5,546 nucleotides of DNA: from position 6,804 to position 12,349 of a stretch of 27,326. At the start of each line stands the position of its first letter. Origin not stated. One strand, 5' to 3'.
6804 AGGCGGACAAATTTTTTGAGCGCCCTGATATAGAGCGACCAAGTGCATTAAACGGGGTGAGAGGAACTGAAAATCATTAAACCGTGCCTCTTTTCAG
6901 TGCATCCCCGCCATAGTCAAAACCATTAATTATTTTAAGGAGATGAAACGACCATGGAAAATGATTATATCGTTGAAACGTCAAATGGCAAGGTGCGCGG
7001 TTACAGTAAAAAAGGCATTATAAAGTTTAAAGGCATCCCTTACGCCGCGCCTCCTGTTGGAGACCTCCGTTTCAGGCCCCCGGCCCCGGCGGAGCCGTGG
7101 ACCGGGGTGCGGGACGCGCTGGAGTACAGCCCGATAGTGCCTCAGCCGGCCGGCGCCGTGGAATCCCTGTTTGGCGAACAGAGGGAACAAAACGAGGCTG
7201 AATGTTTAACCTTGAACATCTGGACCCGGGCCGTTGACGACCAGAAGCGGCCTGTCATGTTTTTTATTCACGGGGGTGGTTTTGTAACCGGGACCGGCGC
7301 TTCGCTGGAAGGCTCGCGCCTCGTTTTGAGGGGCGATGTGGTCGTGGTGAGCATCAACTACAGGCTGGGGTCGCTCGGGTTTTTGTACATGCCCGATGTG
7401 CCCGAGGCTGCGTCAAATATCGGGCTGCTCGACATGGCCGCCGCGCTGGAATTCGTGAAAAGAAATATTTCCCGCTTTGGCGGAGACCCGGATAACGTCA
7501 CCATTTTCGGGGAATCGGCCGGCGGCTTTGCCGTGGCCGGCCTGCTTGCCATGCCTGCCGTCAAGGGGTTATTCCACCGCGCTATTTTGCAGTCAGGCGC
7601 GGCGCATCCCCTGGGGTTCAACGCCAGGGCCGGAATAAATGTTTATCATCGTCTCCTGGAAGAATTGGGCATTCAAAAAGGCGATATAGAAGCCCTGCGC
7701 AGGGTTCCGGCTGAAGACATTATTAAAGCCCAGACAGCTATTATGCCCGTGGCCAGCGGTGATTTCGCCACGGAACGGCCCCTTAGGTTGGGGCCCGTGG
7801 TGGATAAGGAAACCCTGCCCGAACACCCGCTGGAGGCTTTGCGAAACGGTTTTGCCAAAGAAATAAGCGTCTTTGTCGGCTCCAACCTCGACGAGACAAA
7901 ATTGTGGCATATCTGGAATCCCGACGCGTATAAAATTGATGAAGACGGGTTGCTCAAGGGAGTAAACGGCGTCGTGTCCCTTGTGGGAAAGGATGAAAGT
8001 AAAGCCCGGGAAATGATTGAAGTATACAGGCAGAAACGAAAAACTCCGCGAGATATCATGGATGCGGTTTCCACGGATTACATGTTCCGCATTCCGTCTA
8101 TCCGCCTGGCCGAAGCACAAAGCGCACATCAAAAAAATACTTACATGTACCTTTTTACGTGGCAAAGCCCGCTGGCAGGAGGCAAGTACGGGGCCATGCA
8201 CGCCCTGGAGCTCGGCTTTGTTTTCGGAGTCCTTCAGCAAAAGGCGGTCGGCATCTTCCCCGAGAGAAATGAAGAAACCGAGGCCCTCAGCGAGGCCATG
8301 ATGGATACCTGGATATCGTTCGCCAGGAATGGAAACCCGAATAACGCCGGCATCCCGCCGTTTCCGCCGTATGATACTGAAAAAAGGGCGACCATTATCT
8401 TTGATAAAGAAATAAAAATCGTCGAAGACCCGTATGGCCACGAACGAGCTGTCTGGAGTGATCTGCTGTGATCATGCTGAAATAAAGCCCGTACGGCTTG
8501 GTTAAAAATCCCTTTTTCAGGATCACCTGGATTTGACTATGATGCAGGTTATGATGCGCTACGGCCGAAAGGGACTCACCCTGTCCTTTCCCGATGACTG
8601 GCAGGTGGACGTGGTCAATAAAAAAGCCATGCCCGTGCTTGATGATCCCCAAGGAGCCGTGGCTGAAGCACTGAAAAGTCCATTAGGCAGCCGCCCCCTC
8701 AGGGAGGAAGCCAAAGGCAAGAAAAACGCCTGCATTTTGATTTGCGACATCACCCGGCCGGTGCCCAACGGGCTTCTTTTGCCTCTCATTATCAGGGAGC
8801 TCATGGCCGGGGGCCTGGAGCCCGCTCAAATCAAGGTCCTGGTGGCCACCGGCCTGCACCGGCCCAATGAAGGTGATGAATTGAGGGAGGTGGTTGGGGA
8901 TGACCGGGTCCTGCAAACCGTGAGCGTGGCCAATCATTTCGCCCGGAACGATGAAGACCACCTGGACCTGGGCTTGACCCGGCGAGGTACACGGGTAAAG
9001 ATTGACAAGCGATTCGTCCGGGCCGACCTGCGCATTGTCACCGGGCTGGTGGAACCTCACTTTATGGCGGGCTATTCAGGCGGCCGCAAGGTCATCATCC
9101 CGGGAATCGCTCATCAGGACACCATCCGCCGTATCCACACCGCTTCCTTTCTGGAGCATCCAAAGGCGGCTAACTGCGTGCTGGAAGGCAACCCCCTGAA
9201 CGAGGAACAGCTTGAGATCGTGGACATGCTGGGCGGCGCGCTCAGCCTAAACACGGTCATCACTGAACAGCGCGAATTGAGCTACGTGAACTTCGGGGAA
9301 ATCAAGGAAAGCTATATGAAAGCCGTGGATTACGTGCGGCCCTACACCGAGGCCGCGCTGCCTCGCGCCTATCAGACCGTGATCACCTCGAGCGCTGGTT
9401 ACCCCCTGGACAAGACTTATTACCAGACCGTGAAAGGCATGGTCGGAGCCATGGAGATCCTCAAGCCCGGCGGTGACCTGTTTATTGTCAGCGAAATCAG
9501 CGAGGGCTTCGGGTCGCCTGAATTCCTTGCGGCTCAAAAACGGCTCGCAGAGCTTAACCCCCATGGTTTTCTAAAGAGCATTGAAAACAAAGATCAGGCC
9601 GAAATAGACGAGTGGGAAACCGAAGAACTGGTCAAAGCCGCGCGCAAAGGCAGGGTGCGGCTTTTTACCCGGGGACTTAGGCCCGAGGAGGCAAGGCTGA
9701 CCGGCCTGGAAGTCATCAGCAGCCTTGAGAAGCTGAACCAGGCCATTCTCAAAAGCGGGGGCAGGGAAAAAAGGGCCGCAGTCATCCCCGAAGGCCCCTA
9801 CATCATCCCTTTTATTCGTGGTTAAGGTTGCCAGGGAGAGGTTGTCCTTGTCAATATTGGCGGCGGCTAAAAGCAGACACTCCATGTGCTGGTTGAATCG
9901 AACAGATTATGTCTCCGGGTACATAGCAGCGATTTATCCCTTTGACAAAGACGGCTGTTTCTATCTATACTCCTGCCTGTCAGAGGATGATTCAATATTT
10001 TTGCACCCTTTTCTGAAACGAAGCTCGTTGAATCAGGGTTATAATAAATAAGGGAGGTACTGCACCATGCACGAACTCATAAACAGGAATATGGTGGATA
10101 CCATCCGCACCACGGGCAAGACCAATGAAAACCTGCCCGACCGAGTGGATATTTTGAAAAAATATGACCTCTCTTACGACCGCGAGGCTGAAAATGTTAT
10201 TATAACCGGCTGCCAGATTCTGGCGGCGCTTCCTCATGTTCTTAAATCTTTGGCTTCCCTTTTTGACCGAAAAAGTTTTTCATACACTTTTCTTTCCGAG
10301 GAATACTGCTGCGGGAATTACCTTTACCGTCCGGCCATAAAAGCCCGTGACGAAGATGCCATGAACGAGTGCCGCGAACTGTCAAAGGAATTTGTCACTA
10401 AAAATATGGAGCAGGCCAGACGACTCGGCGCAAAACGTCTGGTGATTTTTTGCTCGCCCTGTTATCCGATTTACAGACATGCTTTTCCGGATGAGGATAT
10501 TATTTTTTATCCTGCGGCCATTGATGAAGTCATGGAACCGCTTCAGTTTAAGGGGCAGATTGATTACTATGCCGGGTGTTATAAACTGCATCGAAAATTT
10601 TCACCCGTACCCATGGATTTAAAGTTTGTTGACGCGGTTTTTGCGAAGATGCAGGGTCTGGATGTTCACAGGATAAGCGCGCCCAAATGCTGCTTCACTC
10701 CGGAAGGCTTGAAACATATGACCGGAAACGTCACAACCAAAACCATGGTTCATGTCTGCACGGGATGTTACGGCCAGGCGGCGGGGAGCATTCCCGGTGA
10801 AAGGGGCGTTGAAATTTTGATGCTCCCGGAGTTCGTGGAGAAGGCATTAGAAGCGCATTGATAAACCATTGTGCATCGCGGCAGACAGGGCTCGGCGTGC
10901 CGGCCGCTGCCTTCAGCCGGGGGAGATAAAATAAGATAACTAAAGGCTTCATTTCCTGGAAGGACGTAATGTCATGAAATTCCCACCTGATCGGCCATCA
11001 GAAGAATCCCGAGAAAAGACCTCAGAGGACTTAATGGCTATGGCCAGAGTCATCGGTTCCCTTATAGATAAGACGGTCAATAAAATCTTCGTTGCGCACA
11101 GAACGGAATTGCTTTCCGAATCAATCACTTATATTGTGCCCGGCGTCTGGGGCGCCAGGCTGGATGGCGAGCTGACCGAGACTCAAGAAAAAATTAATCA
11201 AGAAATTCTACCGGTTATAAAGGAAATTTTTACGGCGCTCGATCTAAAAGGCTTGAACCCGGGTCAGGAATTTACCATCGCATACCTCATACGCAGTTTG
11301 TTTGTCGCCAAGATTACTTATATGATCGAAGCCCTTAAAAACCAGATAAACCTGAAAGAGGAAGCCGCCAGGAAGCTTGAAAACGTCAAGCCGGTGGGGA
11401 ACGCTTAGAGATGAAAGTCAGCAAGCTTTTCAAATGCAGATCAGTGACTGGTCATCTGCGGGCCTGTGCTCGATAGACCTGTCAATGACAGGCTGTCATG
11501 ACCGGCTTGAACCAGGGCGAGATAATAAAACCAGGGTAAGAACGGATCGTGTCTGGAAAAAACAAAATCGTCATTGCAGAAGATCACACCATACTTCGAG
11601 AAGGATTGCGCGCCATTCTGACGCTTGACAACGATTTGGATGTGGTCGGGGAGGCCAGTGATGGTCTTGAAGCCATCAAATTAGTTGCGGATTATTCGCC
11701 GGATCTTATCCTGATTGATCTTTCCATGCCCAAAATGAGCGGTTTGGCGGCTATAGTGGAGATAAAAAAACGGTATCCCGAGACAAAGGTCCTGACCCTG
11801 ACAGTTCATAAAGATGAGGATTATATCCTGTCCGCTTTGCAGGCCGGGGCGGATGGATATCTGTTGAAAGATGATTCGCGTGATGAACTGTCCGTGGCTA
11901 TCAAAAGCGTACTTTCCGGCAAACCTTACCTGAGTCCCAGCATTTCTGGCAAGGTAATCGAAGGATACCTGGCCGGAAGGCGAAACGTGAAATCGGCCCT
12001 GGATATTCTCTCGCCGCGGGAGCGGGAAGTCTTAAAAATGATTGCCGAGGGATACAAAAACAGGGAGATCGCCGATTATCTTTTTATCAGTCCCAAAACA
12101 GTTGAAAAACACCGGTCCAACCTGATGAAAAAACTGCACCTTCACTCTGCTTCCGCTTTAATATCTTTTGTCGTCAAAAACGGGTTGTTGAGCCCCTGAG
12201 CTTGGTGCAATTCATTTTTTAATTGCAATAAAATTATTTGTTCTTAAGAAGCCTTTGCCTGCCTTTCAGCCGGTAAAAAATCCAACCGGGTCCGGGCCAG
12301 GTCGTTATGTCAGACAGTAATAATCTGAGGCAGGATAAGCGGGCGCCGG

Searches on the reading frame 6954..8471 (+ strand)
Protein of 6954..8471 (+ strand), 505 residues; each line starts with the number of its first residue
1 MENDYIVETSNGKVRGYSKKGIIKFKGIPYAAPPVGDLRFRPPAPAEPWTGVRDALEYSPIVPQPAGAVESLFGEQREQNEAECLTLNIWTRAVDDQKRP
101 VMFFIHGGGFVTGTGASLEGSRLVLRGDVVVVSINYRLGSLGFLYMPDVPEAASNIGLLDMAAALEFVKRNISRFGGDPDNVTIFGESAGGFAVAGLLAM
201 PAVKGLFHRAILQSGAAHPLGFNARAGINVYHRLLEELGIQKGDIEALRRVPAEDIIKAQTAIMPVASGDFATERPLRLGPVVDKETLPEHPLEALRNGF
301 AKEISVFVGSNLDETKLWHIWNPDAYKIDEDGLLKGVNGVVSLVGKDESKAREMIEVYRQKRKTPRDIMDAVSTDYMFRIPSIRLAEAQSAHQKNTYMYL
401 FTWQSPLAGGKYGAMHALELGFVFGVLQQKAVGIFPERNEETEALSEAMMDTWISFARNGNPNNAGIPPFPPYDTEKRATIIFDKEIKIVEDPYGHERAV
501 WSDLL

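Call 6: search_protein_families(library=pfam, proteins=[window:6954-8471:+], max_evalue=0.01)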
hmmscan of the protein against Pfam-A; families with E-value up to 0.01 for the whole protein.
window:6954-8471:+ (505 aa): 4 families
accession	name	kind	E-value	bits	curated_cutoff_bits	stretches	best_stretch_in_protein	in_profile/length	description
PF00135.34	COesterase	-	4.2e-117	392.7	27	1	5-488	3-501/515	Carboxylesterase family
PF20434.5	BD-FAE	-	1.8e-11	44.4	26.8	1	87-199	1-107/215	BD-FAE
PF07859.19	Abhydrolase_3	-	2.3e-10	41.1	25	1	102-198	1-89/210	alpha/beta hydrolase fold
PF00326.27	Peptidase_S9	-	0.0004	20.4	22.6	1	128-241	14-122/213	Prolyl oligopeptidase family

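Call 7: search_protein_families(library=ncbifam, proteins=[window:6954-8471:+], max_evalue=0.01)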
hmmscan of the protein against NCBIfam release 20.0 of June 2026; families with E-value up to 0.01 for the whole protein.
window:6954-8471:+ (505 aa): 8 families
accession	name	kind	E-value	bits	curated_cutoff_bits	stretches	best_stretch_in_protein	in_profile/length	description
NF058653.1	LipP1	equivalog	1.5e-14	53.6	350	1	81-193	54-157/300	LipP1 family hormone-sensitive lipase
NF052354.1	EstLipQMycob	equivalog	3e-08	32.7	700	1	86-202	150-259/418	esterase LipQ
NF007547.0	PRK10162.1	equivalog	4.7e-06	25.7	389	1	92-199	79-177/321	acetyl esterase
NF058649.1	GTSAG_HSLs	subfamily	5.2e-06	26.1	380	1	95-199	87-176/312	GTSAG motif subfamily hormone-sensitive lipase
NF058651.1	GESAG_HSLs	subfamily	9.3e-06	24.9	430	1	99-199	67-155/296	GESAG motif subfamily hormone-sensitive lipase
NF033149.0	CHL_hydrolase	equivalog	9.6e-06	24.7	500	1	93-195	69-163/310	chloramphenicol hydrolase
NF041556.1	tannase_B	equivalog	0.00098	18.5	300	1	158-218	133-192/463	subtype B tannase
NF058650.1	GCSAG_HSLs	subfamily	0.0019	17.8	410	1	96-200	82-173/314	GCSAG motif subfamily hormone-sensitive lipase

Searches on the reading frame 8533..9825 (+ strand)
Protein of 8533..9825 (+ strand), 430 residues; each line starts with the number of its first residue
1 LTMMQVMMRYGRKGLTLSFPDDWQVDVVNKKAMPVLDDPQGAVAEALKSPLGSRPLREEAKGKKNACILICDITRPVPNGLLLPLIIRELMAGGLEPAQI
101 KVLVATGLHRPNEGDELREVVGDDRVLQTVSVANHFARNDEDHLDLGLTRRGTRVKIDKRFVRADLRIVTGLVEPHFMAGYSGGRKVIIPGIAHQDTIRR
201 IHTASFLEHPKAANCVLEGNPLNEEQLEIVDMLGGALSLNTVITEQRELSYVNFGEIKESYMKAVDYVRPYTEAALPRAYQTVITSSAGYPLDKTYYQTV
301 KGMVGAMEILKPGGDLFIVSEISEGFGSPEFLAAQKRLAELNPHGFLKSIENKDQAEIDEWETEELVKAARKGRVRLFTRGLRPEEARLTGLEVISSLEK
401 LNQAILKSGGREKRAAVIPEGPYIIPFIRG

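Call 6: search_protein_families(library=pfam, proteins=[window:8533-9825:+], max_evalue=0.01)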
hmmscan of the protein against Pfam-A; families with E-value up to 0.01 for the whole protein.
window:8533-9825:+ (430 aa): 3 families
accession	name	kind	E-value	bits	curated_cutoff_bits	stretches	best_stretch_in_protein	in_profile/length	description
PF09861.14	Lar_N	-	4.8e-58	196.2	23.3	1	10-212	1-201/204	Lactate racemase N-terminal domain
PF21113.2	LarA_C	-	7.4e-16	58.9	25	1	282-422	8-148/152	Lactate racemase C-terminal domain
PF04015.17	DUF362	-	0.0021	18.6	24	1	87-205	23-139/200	Domain of unknown function (DUF362)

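Call 7: search_protein_families(library=ncbifam, proteins=[window:8533-9825:+], max_evalue=0.01)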
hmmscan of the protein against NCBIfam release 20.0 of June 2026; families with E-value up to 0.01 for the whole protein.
window:8533-9825:+ (430 aa): 5 families
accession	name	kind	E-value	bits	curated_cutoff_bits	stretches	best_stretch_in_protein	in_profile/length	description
NF033504.2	Ni_dep_LarA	equivalog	6.4e-101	338.1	460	1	6-425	2-420/422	nickel-dependent lactate racemase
NF052593.1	NPN_racem_MAR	equivalog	4.7e-87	292.2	500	1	7-427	2-414/415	nickel-dependent malate racemase, LarAH6 family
NF052595.1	NPN_LarAH5_MAR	equivalog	9.1e-80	268.6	462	1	8-426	3-413/415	nickel-dependent malate racemase, LarAH5 family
NF052525.1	NPN_LarAH10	equivalog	2.5e-71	240.6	540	1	6-426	3-425/426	NPN-dependent 2-hydroxyacid racemase, LarAH10 family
NF052592.1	LarAH_14_15_16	equivalog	3.2e-18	65.4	740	1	8-212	14-220/520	NPN-dependent hydroxyacid isomerase, LarAH14/15/16 family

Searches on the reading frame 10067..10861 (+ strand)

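Call 6: search_protein_families(library=pfam, proteins=[window:10067-10861:+], max_evalue=0.01)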
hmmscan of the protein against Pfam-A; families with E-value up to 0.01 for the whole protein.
window:10067-10861:+ (264 aa): 1 family
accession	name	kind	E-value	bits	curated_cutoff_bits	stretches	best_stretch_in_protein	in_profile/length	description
PF02754.22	CCG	-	2.9e-06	27.7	20.6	1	46-133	4-81/85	Cysteine-rich domain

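Call 7: search_protein_families(library=ncbifam, proteins=[window:10067-10861:+], max_evalue=0.01)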
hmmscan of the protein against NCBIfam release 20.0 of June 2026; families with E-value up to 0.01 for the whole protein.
window:10067-10861:+ (264 aa): 2 families
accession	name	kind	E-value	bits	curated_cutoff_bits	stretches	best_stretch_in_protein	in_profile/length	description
NF045670.1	quin_L_LdhH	equivalog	0.0015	16.8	800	1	30-141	455-556/706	L-lactate dehydrogenase (quinone) large subunit LdhH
NF004898.0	PRK06259.1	equivalog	0.0018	17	385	1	2-143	226-353/488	fumarate reductase (CoM/CoB) subunit TfrB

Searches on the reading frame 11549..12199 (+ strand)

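Call 54: search_protein_families(library=pfam, proteins=[window:11549-12199:+], max_evalue=0.001)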
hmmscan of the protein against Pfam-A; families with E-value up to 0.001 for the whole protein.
window:11549-12199:+ (216 aa): 4 families
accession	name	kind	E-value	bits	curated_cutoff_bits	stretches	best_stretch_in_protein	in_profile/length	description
PF00072.30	Response_reg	-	3.4e-29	101.7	30.2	1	7-118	1-110/111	Response regulator receiver domain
PF00196.25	GerE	-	2.7e-22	78.6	23.5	1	152-207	1-56/57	Bacterial regulatory proteins, luxR family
PF08281.18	Sigma70_r4_2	-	2.1e-09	37.3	25.7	1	145-196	2-54/54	Sigma-70, region 4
PF13384.12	HTH_23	-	0.00016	21.8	24.6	1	160-191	9-40/50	Homeodomain-like domain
